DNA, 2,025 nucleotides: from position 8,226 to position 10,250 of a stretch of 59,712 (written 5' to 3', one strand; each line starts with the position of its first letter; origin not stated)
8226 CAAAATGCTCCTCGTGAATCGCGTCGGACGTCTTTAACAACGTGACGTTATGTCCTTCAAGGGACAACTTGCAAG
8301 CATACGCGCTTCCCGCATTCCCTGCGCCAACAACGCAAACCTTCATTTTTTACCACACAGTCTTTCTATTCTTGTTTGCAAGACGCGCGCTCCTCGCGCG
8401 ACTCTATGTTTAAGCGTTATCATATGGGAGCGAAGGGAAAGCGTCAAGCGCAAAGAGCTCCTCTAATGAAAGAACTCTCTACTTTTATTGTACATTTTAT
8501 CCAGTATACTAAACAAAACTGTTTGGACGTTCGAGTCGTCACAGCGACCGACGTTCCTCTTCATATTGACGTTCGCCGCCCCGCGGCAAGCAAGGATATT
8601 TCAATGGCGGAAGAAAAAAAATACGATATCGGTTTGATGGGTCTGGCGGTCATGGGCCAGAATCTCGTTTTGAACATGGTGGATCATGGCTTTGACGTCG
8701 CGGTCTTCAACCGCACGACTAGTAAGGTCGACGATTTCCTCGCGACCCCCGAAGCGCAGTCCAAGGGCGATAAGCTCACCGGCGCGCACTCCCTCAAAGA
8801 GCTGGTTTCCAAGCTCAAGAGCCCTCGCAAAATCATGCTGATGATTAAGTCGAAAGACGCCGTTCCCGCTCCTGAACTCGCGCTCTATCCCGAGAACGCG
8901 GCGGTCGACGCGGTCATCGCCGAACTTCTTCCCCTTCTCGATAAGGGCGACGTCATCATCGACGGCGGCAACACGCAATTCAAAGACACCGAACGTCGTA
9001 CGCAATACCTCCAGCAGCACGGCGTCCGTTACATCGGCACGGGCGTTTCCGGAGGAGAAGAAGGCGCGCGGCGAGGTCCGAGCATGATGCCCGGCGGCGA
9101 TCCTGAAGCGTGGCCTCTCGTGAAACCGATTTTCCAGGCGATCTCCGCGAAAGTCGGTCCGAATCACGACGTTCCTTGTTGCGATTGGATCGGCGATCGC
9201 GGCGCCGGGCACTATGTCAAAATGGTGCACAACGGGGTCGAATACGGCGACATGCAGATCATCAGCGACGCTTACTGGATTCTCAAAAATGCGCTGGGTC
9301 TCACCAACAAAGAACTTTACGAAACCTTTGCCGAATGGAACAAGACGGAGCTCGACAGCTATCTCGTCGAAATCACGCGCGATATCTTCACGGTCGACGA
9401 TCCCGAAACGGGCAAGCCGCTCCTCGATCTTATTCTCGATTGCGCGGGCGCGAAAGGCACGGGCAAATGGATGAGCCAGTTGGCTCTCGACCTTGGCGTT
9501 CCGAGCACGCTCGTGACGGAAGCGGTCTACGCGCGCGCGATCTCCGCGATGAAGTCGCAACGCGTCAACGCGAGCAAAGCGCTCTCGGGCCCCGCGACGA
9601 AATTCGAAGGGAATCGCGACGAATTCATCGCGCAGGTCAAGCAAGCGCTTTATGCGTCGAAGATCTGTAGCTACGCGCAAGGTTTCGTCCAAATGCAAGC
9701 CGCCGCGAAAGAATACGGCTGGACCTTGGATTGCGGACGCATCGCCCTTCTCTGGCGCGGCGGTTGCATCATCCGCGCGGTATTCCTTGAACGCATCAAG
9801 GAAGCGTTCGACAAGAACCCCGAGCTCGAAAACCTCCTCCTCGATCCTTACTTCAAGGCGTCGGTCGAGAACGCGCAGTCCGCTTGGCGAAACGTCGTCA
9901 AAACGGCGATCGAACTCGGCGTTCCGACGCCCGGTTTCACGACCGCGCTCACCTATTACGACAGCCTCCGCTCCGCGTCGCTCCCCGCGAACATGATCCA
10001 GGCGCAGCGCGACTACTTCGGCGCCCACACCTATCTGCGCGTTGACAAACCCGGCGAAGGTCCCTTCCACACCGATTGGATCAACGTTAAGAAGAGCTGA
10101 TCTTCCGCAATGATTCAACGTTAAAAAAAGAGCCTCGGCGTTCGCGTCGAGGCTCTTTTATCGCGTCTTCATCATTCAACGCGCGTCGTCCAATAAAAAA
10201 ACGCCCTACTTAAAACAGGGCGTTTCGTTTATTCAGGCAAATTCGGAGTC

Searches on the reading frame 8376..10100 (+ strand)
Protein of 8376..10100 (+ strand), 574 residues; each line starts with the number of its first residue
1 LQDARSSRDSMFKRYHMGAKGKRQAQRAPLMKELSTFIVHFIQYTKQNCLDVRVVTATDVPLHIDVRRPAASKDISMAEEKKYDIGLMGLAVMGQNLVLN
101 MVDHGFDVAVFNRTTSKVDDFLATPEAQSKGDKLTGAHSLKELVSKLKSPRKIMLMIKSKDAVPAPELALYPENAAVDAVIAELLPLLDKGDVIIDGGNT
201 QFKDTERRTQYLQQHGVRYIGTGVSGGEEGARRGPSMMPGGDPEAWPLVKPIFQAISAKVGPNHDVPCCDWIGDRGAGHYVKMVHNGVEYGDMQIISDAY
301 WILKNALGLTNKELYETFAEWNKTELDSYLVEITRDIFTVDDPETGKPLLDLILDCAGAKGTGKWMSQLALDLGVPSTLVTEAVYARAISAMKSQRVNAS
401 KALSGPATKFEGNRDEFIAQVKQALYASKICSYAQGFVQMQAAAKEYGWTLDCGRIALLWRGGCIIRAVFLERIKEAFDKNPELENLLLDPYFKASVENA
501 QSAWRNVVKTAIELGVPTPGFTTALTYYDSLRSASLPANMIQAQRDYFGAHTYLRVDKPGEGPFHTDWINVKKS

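Call 63: search_protein_families(library=pfam, proteins=[window:8376-10100:+], max_evalue=0.001)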
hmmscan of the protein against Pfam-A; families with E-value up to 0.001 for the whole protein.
window:8376-10100:+ (574 aa): 2 families
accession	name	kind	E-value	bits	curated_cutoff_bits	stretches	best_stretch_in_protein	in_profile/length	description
PF00393.24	6PGD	-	5.7e-129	430.1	27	1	278-568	1-290/290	6-phosphogluconate dehydrogenase, C-terminal domain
PF03446.21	NAD_binding_2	-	8.6e-46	156.3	21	1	84-260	1-156/161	NAD binding domain of 6-phosphogluconate dehydrogenase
